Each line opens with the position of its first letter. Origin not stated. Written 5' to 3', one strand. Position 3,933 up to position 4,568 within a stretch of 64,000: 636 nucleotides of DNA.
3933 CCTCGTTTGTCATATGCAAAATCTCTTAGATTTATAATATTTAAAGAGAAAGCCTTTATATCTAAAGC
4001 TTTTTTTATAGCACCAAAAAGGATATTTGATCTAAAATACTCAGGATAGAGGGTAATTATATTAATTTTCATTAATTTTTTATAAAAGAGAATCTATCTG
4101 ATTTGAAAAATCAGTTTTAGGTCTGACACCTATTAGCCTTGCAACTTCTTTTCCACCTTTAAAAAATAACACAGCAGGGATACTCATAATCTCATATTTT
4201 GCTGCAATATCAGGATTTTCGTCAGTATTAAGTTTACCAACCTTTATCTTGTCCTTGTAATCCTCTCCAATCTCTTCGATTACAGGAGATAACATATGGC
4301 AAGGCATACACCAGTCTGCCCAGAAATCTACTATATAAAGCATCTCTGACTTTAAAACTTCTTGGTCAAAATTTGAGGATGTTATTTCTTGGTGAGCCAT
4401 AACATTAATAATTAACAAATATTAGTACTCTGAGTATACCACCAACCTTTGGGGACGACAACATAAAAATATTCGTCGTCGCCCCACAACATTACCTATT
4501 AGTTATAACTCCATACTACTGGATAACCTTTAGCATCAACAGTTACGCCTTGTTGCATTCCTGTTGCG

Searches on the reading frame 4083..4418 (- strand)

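Call 83: search_protein_families(library=pfam, proteins=[window:4083-4418:-], max_evalue=0.001)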
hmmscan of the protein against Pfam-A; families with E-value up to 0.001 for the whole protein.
window:4083-4418:- (112 aa): 5 families
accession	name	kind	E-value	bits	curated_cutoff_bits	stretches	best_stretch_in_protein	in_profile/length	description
PF00085.26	Thioredoxin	-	4.2e-30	104.2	23.5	1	11-109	4-102/103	Thioredoxin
PF13098.12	Thioredoxin_2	-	6.2e-08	33.4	27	1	27-106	7-102/104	Thioredoxin-like domain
PF14595.12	Thioredoxin_9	-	8.5e-07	29.4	25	1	22-101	38-119/129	Thioredoxin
PF13905.12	Thioredoxin_8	-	9.9e-05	23.1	27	0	28-60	4-38/94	Thioredoxin-like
PF07449.17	HyaE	-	0.00073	20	22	1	46-100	49-104/108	Hydrogenase-1 expression protein HyaE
